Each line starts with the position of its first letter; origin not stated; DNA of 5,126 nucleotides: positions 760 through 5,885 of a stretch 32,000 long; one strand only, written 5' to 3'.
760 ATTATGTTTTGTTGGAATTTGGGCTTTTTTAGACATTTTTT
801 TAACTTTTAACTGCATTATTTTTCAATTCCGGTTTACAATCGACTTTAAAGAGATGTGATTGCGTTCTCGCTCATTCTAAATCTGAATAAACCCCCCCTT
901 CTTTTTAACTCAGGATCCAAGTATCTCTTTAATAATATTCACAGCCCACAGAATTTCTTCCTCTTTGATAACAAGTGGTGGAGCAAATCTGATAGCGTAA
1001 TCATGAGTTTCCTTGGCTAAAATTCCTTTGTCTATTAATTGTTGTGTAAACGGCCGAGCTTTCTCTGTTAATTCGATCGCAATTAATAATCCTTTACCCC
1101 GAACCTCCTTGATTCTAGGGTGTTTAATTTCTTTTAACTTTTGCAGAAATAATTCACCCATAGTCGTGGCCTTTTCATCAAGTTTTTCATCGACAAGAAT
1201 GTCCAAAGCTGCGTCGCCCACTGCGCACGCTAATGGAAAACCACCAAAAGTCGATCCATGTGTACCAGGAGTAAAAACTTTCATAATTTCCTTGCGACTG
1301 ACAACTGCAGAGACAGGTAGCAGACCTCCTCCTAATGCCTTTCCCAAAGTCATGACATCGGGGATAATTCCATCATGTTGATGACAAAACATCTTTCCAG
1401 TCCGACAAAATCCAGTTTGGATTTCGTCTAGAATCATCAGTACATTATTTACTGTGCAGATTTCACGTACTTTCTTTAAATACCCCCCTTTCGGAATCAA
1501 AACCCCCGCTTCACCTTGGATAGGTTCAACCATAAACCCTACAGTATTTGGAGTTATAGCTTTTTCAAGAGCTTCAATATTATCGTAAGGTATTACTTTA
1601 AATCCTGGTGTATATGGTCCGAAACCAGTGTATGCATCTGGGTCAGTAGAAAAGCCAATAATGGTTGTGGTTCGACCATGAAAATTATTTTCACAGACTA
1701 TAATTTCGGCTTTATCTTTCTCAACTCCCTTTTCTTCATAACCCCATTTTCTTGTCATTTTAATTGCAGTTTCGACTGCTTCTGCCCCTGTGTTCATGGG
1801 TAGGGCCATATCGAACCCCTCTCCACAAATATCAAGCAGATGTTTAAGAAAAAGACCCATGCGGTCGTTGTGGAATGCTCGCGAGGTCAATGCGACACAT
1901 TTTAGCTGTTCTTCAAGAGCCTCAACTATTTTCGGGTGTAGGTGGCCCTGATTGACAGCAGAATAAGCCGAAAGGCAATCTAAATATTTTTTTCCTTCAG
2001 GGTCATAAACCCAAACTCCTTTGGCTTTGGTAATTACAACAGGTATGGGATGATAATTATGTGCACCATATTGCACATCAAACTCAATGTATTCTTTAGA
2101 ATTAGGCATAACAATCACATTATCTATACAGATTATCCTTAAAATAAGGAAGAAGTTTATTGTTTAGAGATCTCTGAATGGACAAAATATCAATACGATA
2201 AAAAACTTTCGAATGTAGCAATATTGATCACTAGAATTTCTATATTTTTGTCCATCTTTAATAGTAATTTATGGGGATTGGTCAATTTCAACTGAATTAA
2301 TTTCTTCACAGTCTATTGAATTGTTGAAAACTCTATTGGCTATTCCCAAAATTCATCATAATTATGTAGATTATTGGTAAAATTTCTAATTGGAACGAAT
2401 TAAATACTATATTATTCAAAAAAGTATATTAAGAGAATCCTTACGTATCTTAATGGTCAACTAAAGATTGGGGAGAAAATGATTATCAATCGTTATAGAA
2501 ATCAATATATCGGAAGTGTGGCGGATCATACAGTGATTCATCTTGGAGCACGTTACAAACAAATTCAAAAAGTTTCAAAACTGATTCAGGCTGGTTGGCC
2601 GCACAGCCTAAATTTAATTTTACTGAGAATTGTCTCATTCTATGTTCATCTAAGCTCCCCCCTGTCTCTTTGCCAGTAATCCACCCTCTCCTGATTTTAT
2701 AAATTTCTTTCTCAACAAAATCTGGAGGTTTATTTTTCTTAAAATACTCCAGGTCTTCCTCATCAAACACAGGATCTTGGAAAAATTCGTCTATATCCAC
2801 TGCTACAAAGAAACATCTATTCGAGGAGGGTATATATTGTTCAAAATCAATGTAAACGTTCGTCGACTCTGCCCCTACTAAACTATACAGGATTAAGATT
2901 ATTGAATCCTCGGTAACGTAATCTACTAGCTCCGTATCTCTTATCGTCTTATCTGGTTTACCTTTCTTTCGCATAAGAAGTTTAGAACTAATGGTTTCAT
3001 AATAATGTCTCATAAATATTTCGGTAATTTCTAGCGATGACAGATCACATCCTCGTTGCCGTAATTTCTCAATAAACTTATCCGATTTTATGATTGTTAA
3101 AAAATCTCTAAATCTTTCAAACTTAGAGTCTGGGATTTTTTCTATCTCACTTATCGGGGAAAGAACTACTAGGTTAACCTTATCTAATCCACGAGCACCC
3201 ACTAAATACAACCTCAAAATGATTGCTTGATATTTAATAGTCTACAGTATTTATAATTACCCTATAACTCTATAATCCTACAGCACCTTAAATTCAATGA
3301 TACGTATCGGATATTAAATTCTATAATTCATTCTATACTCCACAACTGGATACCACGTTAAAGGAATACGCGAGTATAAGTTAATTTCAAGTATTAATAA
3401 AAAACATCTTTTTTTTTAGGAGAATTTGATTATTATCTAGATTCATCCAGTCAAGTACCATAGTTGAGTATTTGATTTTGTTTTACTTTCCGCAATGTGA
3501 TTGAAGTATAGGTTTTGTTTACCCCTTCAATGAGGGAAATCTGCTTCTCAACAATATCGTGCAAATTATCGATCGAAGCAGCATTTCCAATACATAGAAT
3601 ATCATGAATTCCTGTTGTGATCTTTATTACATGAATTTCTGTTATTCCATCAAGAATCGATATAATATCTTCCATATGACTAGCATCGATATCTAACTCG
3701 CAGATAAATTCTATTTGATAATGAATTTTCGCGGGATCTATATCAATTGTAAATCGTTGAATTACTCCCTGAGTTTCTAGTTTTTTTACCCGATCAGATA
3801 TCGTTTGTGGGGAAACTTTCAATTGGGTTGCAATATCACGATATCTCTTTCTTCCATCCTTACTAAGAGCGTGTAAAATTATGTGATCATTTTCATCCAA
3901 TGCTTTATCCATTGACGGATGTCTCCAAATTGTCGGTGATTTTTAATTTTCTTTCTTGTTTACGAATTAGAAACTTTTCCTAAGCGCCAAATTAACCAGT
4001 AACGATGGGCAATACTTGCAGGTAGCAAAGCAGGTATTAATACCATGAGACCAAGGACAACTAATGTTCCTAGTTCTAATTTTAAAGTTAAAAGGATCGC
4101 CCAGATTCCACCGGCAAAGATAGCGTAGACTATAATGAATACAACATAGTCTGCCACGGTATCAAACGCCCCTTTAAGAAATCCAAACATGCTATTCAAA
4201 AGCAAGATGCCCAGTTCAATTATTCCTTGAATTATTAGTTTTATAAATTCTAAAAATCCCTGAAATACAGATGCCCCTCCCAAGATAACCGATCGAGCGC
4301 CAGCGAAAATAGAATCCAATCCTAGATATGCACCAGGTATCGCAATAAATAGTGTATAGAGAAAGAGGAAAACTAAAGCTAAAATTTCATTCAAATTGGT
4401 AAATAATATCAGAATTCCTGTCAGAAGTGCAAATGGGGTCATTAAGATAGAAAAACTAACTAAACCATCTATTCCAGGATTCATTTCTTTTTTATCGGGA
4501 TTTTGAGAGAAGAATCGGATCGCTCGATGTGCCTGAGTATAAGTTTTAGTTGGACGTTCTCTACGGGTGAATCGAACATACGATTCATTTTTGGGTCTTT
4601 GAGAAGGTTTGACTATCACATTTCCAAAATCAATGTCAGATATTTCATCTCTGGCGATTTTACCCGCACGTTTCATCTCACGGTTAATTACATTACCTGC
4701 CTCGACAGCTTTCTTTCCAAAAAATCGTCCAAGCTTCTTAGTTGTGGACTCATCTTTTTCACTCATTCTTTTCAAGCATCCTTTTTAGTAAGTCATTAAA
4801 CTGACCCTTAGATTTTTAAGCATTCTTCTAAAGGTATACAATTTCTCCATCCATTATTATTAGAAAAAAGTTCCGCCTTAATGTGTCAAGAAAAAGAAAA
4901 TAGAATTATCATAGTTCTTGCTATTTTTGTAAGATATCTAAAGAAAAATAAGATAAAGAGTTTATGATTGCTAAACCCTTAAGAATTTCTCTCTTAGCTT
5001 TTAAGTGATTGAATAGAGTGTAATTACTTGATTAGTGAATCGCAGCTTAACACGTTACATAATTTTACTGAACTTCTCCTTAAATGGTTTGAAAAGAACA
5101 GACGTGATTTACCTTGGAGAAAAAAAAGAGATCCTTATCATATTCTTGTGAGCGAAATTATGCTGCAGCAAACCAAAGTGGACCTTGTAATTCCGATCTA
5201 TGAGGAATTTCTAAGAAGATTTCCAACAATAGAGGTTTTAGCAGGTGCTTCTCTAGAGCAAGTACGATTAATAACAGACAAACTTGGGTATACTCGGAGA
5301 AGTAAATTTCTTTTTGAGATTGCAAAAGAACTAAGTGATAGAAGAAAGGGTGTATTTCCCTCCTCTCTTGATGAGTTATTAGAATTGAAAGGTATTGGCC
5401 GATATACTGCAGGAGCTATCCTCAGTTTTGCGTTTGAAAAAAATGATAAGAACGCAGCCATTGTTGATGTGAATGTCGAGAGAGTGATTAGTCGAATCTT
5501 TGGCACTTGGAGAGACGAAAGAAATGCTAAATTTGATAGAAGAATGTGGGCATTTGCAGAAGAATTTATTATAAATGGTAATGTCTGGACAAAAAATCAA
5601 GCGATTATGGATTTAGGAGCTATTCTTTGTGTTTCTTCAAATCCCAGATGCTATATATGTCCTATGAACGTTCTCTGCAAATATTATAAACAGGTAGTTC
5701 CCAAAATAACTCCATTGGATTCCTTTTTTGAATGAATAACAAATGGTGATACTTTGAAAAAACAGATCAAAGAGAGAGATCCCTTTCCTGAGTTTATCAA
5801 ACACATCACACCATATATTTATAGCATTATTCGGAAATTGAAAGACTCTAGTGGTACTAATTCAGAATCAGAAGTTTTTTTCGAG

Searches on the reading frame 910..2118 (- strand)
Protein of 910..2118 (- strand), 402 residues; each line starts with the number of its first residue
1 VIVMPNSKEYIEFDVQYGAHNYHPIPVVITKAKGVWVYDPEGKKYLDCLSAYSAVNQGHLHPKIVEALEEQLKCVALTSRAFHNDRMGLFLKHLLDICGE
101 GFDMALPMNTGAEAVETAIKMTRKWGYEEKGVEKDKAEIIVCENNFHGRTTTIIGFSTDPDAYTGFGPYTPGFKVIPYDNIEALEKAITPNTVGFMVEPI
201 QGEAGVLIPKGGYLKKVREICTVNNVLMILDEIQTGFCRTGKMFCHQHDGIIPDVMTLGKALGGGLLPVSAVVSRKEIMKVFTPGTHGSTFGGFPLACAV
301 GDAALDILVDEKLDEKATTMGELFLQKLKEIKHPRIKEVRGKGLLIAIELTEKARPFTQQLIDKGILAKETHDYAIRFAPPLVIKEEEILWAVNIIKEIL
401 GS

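Call 42: search_protein_families(library=pfam, proteins=[window:910-2118:-])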
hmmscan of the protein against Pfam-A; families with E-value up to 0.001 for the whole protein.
window:910-2118:- (402 aa): 1 family
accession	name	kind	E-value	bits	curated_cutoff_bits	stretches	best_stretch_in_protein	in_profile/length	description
PF00202.27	Aminotran_3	-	5.4e-127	424.3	30.5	1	17-400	1-403/403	Aminotransferase class-III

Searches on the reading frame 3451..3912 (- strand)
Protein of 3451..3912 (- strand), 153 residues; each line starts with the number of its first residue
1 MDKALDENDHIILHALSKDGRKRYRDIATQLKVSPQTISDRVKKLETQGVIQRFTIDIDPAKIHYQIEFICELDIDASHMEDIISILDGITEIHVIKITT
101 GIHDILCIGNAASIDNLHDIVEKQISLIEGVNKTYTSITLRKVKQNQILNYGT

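Call 42: search_protein_families(library=pfam, proteins=[window:3451-3912:-])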
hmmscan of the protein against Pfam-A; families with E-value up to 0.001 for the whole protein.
window:3451-3912:- (153 aa): 13 families
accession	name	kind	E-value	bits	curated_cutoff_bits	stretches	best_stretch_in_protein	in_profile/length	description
PF13412.12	HTH_24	-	2.9e-12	46.4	21.9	1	5-52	1-48/48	Winged helix-turn-helix DNA-binding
PF13404.12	HTH_AsnC-type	-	3.2e-11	43.3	27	1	5-46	1-42/42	AsnC-type helix-turn-helix domain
PF01037.27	AsnC_trans_reg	-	1.5e-08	34.9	25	1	72-141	2-72/73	Lrp/AsnC ligand binding domain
PF01638.23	HxlR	-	1.7e-08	34.6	20.8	1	11-67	9-65/91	HxlR-like helix-turn-helix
PF01047.28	MarR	-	6.8e-07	29.5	24.6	1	9-54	5-50/59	MarR family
PF12802.13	MarR_2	-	3.6e-06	27.5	27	1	8-53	6-52/61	MarR family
PF22482.2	AsnC_trans_reg_3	-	4.4e-05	23.9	24.4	1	77-148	21-91/95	PF0864 C-terminal dimeric alpha+beta barrel domain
PF13518.12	HTH_28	-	4.7e-05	23.8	25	1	11-50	5-41/52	Helix-turn-helix domain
PF01022.26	HTH_5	-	0.00013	22.2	22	1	12-52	7-46/47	Bacterial regulatory protein, arsR family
PF13463.12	HTH_27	-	0.00015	22.4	22.2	1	7-53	3-50/68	Winged helix DNA-binding domain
PF01978.25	TrmB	-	0.0005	20.3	25.6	1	6-55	7-56/68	Sugar-specific transcriptional regulator TrmB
PF08279.18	HTH_11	-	0.00062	20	25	0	25-62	19-52/55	HTH domain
PF13545.12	HTH_Crp_2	-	0.00094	19.5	27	0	25-55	26-57/70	Crp-like helix-turn-helix domain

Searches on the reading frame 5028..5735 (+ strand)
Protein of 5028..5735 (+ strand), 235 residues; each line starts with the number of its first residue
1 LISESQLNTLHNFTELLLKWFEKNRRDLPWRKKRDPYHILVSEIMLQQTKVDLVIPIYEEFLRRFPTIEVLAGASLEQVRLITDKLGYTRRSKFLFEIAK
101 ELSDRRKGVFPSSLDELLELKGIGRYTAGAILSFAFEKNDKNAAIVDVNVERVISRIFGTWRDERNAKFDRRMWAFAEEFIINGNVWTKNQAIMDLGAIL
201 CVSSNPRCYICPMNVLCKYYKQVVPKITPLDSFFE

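Call 42: search_protein_families(library=pfam, proteins=[window:5028-5735:+])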
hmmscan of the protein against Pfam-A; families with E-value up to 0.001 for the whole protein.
window:5028-5735:+ (235 aa): 2 families
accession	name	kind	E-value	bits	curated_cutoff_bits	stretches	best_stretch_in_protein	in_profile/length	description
PF00730.31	HhH-GPD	-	1.7e-19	70.6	26.2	1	41-176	1-105/108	HhH-GPD superfamily base excision DNA repair protein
PF00633.29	HHH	-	5.5e-09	35.9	24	1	107-134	3-30/30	Helix-hairpin-helix motif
